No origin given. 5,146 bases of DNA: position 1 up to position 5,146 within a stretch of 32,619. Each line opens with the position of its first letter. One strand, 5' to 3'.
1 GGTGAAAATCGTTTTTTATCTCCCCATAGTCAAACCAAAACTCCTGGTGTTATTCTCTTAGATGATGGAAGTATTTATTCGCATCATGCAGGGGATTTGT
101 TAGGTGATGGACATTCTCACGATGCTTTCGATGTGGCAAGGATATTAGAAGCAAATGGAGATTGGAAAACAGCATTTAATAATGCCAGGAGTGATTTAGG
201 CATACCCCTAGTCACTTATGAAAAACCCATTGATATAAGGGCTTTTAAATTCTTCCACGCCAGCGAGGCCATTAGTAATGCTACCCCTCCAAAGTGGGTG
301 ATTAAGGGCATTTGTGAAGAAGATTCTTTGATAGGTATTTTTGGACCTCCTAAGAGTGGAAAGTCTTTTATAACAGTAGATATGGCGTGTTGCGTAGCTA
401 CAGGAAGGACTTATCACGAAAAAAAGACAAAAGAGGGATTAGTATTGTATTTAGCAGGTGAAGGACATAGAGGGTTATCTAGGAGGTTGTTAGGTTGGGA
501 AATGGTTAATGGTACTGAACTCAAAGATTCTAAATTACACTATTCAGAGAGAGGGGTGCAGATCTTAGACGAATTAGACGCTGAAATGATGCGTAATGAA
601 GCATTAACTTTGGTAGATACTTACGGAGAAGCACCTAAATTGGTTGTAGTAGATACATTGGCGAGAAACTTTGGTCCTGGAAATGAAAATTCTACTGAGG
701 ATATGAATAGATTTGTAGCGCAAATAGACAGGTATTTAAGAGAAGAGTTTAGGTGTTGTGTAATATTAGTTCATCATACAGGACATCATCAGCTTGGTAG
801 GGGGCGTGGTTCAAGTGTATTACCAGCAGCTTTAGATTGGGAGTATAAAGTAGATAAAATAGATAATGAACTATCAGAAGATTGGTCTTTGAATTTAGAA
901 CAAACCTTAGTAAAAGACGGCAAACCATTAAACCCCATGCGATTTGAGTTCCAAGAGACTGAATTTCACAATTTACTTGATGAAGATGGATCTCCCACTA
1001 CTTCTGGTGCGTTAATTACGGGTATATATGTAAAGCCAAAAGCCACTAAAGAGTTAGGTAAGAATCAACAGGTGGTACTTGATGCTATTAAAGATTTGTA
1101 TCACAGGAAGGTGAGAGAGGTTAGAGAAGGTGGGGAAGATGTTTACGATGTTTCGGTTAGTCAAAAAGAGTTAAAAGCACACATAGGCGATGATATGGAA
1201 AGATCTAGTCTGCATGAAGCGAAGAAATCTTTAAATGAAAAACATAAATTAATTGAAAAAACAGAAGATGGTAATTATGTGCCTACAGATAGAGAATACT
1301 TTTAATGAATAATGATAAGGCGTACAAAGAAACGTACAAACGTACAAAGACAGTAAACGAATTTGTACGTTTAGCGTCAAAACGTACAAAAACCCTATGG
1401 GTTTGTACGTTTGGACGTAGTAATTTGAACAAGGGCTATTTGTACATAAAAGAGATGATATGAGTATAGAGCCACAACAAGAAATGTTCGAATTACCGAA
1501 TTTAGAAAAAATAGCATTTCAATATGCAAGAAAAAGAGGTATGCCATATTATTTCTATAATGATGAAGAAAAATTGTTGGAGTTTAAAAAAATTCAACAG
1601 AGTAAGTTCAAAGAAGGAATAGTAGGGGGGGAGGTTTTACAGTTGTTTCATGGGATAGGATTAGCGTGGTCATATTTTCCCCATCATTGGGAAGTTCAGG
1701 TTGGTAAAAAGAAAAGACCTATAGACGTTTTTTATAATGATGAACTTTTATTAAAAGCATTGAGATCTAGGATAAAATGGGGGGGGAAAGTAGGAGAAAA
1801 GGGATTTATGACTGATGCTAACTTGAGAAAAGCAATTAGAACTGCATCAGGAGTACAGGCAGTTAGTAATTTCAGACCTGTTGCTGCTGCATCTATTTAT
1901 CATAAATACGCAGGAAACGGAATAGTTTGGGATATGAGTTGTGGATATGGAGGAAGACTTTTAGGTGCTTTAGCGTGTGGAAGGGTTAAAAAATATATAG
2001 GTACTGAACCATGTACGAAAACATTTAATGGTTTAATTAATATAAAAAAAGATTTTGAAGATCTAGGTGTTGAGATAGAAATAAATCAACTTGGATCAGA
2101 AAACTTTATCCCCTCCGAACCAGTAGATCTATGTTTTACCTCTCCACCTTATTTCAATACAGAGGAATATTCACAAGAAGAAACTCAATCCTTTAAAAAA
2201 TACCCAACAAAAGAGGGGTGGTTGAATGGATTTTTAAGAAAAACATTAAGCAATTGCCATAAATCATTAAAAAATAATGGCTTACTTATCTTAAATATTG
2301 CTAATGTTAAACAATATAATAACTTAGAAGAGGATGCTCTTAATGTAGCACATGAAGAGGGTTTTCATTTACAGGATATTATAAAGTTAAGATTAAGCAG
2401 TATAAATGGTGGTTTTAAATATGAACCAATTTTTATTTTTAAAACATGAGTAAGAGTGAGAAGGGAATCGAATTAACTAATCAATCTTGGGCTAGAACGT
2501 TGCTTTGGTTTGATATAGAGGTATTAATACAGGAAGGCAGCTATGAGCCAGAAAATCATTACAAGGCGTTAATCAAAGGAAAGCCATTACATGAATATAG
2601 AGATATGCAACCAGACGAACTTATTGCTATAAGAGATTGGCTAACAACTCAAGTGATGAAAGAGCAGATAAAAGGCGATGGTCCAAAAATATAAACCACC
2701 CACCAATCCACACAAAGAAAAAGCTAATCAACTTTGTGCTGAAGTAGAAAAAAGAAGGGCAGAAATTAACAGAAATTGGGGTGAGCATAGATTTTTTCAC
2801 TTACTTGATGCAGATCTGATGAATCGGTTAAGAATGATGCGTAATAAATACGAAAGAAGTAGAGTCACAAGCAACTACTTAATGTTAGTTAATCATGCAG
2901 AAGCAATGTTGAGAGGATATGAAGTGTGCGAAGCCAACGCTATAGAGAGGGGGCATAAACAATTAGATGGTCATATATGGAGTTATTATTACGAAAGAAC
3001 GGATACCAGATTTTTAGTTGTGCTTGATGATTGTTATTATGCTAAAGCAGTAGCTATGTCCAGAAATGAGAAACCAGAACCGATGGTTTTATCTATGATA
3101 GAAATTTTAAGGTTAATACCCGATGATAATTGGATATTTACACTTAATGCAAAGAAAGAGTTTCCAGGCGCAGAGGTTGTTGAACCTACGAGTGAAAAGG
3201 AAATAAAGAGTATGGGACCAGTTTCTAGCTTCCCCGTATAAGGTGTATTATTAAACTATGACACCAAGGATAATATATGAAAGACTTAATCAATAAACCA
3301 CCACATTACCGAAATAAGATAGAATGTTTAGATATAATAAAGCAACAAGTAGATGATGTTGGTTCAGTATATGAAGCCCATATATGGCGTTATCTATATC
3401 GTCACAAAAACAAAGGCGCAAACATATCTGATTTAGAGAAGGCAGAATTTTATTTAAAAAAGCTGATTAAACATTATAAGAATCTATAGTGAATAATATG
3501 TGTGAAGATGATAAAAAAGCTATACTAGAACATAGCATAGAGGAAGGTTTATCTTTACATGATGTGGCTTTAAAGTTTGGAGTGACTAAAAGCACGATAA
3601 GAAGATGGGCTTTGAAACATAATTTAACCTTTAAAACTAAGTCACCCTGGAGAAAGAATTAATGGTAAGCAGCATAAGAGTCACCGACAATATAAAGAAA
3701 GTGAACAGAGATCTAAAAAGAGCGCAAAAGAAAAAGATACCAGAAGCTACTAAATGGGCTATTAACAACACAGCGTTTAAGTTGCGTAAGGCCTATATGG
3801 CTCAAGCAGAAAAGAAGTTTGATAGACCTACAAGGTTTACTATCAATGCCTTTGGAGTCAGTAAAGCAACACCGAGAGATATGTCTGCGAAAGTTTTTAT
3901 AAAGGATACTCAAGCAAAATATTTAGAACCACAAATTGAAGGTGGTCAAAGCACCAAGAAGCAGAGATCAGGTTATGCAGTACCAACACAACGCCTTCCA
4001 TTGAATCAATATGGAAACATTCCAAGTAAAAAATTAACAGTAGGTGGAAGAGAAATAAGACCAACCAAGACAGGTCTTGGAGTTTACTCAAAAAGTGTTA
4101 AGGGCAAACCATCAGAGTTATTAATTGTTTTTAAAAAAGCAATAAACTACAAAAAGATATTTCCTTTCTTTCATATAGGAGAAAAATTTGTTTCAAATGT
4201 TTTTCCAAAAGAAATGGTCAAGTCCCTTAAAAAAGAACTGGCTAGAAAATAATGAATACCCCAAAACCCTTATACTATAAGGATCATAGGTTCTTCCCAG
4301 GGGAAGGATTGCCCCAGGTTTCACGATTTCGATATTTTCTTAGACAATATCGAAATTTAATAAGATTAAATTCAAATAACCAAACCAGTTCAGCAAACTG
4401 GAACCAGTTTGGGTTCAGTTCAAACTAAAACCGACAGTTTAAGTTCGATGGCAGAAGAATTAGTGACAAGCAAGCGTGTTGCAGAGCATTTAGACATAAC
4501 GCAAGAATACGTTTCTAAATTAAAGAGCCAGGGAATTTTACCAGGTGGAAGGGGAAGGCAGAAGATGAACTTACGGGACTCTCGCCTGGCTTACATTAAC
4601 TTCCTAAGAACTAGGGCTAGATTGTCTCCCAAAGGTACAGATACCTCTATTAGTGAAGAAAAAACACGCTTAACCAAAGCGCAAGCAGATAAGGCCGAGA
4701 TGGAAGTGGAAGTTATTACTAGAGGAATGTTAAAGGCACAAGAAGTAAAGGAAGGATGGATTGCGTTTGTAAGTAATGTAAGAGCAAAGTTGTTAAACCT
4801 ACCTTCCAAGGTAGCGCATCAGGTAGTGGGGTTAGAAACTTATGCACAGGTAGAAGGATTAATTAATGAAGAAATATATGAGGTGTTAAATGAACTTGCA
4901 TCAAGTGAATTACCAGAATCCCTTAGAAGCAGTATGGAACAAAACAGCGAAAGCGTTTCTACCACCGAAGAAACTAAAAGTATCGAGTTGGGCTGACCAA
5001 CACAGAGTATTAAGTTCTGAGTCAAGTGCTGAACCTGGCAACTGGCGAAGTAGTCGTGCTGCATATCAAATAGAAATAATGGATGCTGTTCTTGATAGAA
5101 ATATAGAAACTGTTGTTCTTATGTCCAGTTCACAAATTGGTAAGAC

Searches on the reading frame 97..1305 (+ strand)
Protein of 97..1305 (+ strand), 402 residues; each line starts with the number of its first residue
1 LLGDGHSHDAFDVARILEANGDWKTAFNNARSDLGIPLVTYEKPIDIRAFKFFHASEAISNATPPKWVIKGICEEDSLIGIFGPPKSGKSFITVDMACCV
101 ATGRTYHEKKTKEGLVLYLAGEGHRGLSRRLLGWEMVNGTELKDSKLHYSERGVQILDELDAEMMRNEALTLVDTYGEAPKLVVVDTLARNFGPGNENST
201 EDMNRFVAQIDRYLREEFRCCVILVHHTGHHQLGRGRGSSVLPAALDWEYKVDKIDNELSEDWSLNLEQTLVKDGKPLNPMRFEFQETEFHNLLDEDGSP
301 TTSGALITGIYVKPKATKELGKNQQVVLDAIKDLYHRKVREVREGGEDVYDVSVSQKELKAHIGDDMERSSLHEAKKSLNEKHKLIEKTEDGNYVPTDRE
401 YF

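Call 12: search_protein_families(library=phrogs, proteins=[window:97-1305:+])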
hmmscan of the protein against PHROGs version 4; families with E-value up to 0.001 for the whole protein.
window:97-1305:+ (402 aa): 12 families
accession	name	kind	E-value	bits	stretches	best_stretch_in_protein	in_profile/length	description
phrog_2850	-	unknown function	8.5e-49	167.7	1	22-386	104-455/465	-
phrog_906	-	DNA, RNA and nucleotide metabolism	1.6e-44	153.9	1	57-258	512-702/872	DNA polymerase/primase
phrog_3123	-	unknown function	2.8e-19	70.1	1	57-231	322-508/583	-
phrog_3228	-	DNA, RNA and nucleotide metabolism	4e-15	56.2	1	61-278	359-578/766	replicative helicase-primase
phrog_2597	-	DNA, RNA and nucleotide metabolism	3.1e-14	53.5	1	67-229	358-515/747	DNA primase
phrog_6012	-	DNA, RNA and nucleotide metabolism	4.4e-14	53.6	1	62-234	132-299/447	DNA helicase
phrog_1284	-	unknown function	3.7e-10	40.7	1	57-228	18-184/306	-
phrog_239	-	DNA, RNA and nucleotide metabolism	3.6e-08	33.8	1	43-230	324-519/801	DNA primase/helicase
phrog_6357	-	unknown function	2.8e-07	31.1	1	66-258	21-193/321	-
phrog_25693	-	unknown function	3.8e-05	23.5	1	44-229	22-210/405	-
phrog_13004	-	unknown function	0.00038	20.4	1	50-229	105-289/363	-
phrog_19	-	DNA, RNA and nucleotide metabolism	0.00064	19.7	0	77-228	354-505/621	DnaB-like replicative helicase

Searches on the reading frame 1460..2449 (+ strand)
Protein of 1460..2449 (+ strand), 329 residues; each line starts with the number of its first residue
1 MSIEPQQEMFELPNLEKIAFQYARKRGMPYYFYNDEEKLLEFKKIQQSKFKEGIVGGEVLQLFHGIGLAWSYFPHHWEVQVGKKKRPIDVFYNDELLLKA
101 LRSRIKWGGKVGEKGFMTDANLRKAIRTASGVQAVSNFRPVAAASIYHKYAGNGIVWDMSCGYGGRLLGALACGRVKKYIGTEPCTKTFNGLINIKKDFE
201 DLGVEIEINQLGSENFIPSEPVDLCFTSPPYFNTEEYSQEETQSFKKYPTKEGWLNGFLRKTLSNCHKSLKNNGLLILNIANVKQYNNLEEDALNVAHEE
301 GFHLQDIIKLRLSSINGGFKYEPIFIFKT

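Call 12: search_protein_families(library=phrogs, proteins=[window:1460-2449:+])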
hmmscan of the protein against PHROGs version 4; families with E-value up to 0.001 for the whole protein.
window:1460-2449:+ (329 aa): 4 families
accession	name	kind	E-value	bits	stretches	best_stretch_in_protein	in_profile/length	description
phrog_12517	-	unknown function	1.2e-08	35.5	1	123-306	73-264/316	-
phrog_67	-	other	4.6e-06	27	1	217-281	138-196/743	DNA methyltransferase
phrog_498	-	other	3.2e-05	23.7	1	216-304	468-558/633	DNA methyltransferase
phrog_6025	-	other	0.00023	21.8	1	217-308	26-106/192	DNA methyltransferase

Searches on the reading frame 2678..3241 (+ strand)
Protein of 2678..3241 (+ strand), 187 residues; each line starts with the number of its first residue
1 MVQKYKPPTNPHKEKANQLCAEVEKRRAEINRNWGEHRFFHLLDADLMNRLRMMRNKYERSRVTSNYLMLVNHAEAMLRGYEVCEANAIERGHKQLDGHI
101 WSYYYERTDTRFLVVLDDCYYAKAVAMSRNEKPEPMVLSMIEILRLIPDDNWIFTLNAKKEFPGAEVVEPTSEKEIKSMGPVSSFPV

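Call 12: search_protein_families(library=phrogs, proteins=[window:2678-3241:+])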
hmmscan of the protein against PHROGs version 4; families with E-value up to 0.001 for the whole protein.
window:2678-3241:+ (187 aa): 0 families

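Call 31: search_protein_families(library=pfam, max_evalue=0.01, proteins=[window:2678-3241:+])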
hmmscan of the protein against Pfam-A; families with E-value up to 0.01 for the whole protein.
window:2678-3241:+ (187 aa): 0 families

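Call 64: search_solved_structures(query=window:2678-3241:+, max_evalue=1)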
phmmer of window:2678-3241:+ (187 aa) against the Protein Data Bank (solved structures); distinct sequences matched with E-value up to 1: 1.
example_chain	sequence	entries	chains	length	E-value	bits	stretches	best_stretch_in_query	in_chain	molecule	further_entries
7as6_A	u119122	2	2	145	0.31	14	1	132-172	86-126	Synaptotagmin-1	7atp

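Call 71: find_homologous_proteins(query=window:2678-3241:+)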
Query window:2678-3241:+ (187 aa): 9 proteins with E <= 0.001 among 44 candidates.
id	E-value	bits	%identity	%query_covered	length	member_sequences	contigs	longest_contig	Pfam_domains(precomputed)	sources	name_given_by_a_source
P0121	1.2e-122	424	99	100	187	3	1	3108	-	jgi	jgi:hypothetical protein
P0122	2.7e-81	290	66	99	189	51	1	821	-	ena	-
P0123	1.3e-79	284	64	99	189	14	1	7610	-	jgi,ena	-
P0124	1.3e-76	274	63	99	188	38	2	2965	-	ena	-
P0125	4.8e-58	214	56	99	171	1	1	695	-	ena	-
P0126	4.7e-49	185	50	98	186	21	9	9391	-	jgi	jgi:hypothetical protein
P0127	5.2e-49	184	70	61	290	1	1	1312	-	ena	-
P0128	6.3e-47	178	47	98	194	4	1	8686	-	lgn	-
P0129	3.5e-44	169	50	89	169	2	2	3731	-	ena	-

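Call 83: predict_structure(alignment_id=A2)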
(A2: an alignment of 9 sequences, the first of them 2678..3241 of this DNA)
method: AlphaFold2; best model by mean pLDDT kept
length: 187 residues; sequences in the alignment: 9
mean_pLDDT: 80.0   pTM: 0.64
mean pLDDT of the five models: 80.0, 78.7, 77.5, 68.0, 66.3
residues with pLDDT >= 90: 85; 70-90: 55; 50-70: 26; < 50: 21
segments of 3 or more residues with pLDDT < 50: 158-170, 182-187
pLDDT, mean of each block of 10 residues (from residue 1): 59 90 93 89 92 92 88 95 95 90 88 89 90 86 76 52 45 56 43
secondary structure, 60 per line:
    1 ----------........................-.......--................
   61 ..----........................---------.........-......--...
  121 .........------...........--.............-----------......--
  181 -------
elements in order: H11-34 H36-42 H45-62 H67-90 E100-105 E110-115 H118-129 E136-139 H140-146 H149-161 H173-178

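Call 86: fold_search(model_id=the predicted structure, library=pdb)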
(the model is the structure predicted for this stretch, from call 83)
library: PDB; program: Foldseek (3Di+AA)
matches with E <= 10: 172; with E <= 0.001: 0
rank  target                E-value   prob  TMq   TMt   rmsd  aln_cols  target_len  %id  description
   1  8xbn_A                5.9e-01  0.21  0.17  0.16  11.4        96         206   11  Crystal structure of Arabidopsis N-amino acetyltransferase NATA1 bound to CoA and HEPES (released 2024-12-11)
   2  5ham_A                7.9e-01  0.11  0.17  0.13  16.6       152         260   12  Structure of Rickettsia bellii effector protein RickCE (released 2016-07-27)
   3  7a73                  1.0e+00  0.38  0.26  0.15  13.8       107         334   14  Crystal structure of the two-domain cyclophilinA from Anabaena sp. (released 2021-10-06)
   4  8xjf                  1.1e+00  0.14  0.17  0.15  12.1       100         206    9  Crystal structure of Arabidopsis N-amino acetyltransferase 2 bound to HEPES, Acetyl CoA, GABA, and glycerol (released 2024-12-25)
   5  9a5j_A                1.4e+00  0.69  0.27  0.10   3.9        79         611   10  Integrative model of DNAK-GUDB by crosslinking MS and deep learning (released 2024-09-18)
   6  9lh4                  1.5e+00  0.28  0.26  0.17   5.2        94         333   10  Crystal structure of the cyclophilin 37 from Arabidopsis thaliana (released 2025-12-24)
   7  3rf0_B                1.5e+00  0.07  0.20  0.19  12.6       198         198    8  Crystal Structure of Exopolyphosphatase from Yersinia pestis (released 2011-04-27)
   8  8xjh_A                1.5e+00  0.13  0.16  0.15  11.5        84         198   12  Crystal structure of Arabidopsis N-amino acetyltransferase 2 (AtNATA2) bound to di-CoA (released 2024-12-25)
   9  7ovv_B                1.7e+00  0.14  0.17  0.16  11.3        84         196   13  Crystal structure of the Arabidopsis thaliana thialysine acetyltransferase AtNATA2 (released 2022-12-21)
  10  2eui_B                1.7e+00  0.07  0.18  0.22  13.3       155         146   12  Crystal structure of a probable acetyltransferase (released 2005-12-06)
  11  6pc3_A                1.7e+00  0.04  0.15  0.08  14.4       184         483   11  Crystal structure of Helicobacter pylori PPX/GppA in complex with GSP (released 2019-11-20)
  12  2eui_A                2.0e+00  0.06  0.18  0.21  13.9       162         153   11  Crystal structure of a probable acetyltransferase (released 2005-12-06)
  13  2eui_E                2.0e+00  0.06  0.18  0.21  14.3       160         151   10  Crystal structure of a probable acetyltransferase (released 2005-12-06)
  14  7k3h_B                2.1e+00  0.21  0.22  0.43   9.3        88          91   11  Crystal structure of deep network hallucinated protein 0217 (released 2021-12-22)
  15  7jrl                  2.4e+00  0.44  0.23  0.11   3.7        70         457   11  The structure of CBM51-2 in complex with GlcNAc and INT domains from Clostridium perfringens ZmpB (released 2021-02-03)
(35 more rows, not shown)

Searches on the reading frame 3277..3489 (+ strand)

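Call 12: search_protein_families(library=phrogs, proteins=[window:3277-3489:+])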
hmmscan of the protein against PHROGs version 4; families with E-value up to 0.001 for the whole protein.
window:3277-3489:+ (70 aa): 14 families
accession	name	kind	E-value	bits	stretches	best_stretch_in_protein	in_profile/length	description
phrog_236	-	other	2.7e-16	61.2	1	1-68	237-306/431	nucleotide kinase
phrog_4897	-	other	6.9e-12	46.9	1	2-68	112-181/186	kinase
phrog_11324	-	other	1.1e-11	46.5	1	2-68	8-72/139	nucleotide kinase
phrog_1689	-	other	9.6e-11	43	1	3-68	165-235/243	nucleotide kinase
phrog_5839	-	unknown function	9.1e-09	36.4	1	2-69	5-69/128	-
phrog_4943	-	unknown function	5.8e-08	34.4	1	2-68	88-160/166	-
phrog_25460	-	unknown function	2.3e-07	31.7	1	5-68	77-141/144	-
phrog_2387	-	other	2.9e-07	31.8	1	1-67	1-71/147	nucleotide kinase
phrog_23238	-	unknown function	1.7e-06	28.9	1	2-67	125-193/196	-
phrog_4824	-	unknown function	2.9e-06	28.3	1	6-64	7-60/128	-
phrog_4472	-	other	3.4e-06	27.9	1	2-69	11-79/100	nucleotide kinase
phrog_13649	-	unknown function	6.7e-06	27.2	1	2-62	3-61/127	-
phrog_26005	-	unknown function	0.00033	21.2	1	2-68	241-307/310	-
phrog_32366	-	unknown function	0.00059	20.8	1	2-62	6-64/170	-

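Call 31: search_protein_families(library=pfam, max_evalue=0.01, proteins=[window:3277-3489:+])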
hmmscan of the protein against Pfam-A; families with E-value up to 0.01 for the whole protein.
window:3277-3489:+ (70 aa): 1 family
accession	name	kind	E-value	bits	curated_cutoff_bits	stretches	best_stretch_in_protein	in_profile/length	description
PF11753.13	DUF3310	-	1.1e-09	38.6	24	1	5-61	1-60/60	Protein of unknwon function (DUF3310)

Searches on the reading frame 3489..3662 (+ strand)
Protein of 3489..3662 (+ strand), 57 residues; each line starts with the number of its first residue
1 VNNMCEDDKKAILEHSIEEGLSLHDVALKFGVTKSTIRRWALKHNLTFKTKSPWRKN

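Call 12: search_protein_families(library=phrogs, proteins=[window:3489-3662:+])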
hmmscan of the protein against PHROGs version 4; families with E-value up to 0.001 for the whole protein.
window:3489-3662:+ (57 aa): 8 families
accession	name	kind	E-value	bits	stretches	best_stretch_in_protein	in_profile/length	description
phrog_151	-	integration and excision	4.8e-05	23.1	1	4-44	128-168/582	transposase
phrog_8446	-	DNA, RNA and nucleotide metabolism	9.5e-05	23.1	1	8-54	60-106/211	HNH endonuclease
phrog_323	-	transcription regulation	0.00013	22.6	1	7-53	151-199/319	transcriptional regulator, D5-like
phrog_664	-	DNA, RNA and nucleotide metabolism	0.00015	22.7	1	8-45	88-125/210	DNA binding protein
phrog_4151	-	DNA, RNA and nucleotide metabolism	0.00026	21.8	1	1-44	1-44/154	DNA binding protein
phrog_25952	-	unknown function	0.00028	22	1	2-50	5-53/109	-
phrog_2727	-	unknown function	0.00065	20.7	1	15-51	20-56/176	-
phrog_7545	-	DNA, RNA and nucleotide metabolism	0.00071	20.8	1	7-48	5-46/160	HNH endonuclease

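Call 31: search_protein_families(library=pfam, max_evalue=0.01, proteins=[window:3489-3662:+])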
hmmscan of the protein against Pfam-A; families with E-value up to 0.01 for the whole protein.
window:3489-3662:+ (57 aa): 11 families
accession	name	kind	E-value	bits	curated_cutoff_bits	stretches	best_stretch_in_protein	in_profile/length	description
PF13384.12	HTH_23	-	9.2e-06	25.8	24.6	1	6-40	4-37/50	Homeodomain-like domain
PF13542.12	HTH_Tnp_ISL3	-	0.00056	19.8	27.4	1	11-44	19-50/51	Helix-turn-helix domain of transposase family ISL3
PF01381.28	HTH_3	-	0.00081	19.8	23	1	18-40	7-29/55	Helix-turn-helix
PF04545.22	Sigma70_r4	-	0.00094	19.1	24.1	1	9-39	9-39/50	Sigma-70, region 4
PF04218.19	CENP-B_N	-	0.0012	18.9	21.2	1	16-41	18-43/53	CENP-B N-terminal DNA-binding domain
PF01527.26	HTH_Tnp_1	-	0.0015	19.2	24.1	1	9-44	12-47/75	Transposase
PF13518.12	HTH_28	-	0.0033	17.9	25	1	9-40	2-32/52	Helix-turn-helix domain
PF12728.13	HTH_17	-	0.0052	17.5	27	1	21-55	2-37/51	Helix-turn-helix domain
PF08281.18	Sigma70_r4_2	-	0.0059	16.7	25.7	1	9-40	15-46/54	Sigma-70, region 4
PF13411.12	MerR_1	-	0.0061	17.1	21.6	1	22-49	2-29/69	MerR HTH family regulatory protein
PF13613.12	HTH_Tnp_4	-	0.008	16.2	27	0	20-40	19-39/53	Helix-turn-helix of DDE superfamily endonuclease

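Call 65: search_solved_structures(query=window:3489-3662:+, max_evalue=1)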
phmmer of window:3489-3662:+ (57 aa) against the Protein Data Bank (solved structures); distinct sequences matched with E-value up to 1: 9.
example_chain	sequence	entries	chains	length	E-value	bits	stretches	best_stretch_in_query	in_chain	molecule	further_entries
4yxx_A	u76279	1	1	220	0.00036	24.1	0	13-50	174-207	dTor_6x35L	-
2djp_A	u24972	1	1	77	0.0098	19.6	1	5-40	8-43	Hypothetical protein SB145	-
3mx9_A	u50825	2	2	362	0.086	16.7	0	23-43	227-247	Protein scV3V2(G19S) | scV3V2(G19S)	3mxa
4jkz_A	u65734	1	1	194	0.086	16.7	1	10-45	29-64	Transcriptional regulator, TetR family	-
4jl3_A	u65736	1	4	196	0.088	16.6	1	10-45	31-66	Transcriptional regulator, TetR family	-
2jn6_A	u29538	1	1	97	0.13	16.1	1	10-47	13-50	Protein Cgl2762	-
8q4d_A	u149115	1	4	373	0.17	15.7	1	13-56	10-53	Putative transposase for insertion sequence element IS5376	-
8b4h_A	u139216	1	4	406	0.19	15.6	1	13-56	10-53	Putative transposase for insertion sequence element IS5376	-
5i41_B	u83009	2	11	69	1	13.3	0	24-47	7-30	Chromosome-anchoring protein RacA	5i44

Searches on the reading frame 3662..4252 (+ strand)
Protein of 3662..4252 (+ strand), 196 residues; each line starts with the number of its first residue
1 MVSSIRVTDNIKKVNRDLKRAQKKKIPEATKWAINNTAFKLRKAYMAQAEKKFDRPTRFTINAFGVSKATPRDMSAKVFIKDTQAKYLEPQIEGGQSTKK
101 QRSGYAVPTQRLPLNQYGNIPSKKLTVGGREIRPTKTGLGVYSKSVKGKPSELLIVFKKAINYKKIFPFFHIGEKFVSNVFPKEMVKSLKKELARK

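Call 12: search_protein_families(library=phrogs, proteins=[window:3662-4252:+])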
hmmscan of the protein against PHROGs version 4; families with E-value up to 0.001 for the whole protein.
window:3662-4252:+ (196 aa): 3 families
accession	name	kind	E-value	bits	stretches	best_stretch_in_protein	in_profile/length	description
phrog_1924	-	tail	1.1e-46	160.6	2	4-126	3-142/237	minor tail protein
phrog_4688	-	tail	3.4e-08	34.7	1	8-104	8-112/237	minor tail protein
phrog_27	-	connector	5.8e-06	27.4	1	9-83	16-93/199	tail completion or Neck1 protein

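Call 31: search_protein_families(library=pfam, max_evalue=0.01, proteins=[window:3662-4252:+])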
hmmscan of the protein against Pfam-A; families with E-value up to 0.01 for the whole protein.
window:3662-4252:+ (196 aa): 0 families

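Call 63: search_solved_structures(query=window:3662-4252:+, max_evalue=1)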
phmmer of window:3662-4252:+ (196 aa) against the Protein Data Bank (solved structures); distinct sequences matched with E-value up to 1: 1.
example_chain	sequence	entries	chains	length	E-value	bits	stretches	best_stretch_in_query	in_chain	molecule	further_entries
4bts_AT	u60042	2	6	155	0.78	12.6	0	3-41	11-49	40S RIBOSOMAL PROTEIN RPS19E | RPS19E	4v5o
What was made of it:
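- Tried and rejected: PDB sequence searches of the 196-, 187- and 57-aa proteins were uninformative (calls 63-65).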

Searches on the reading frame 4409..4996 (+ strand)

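Call 11: search_protein_families(library=phrogs, proteins=[window:4409-4996:+])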
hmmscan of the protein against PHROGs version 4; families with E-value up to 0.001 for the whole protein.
window:4409-4996:+ (195 aa): 1 family
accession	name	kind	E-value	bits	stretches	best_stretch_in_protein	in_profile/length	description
phrog_57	-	head and packaging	7.2e-30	105.3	1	12-180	6-188/199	terminase small subunit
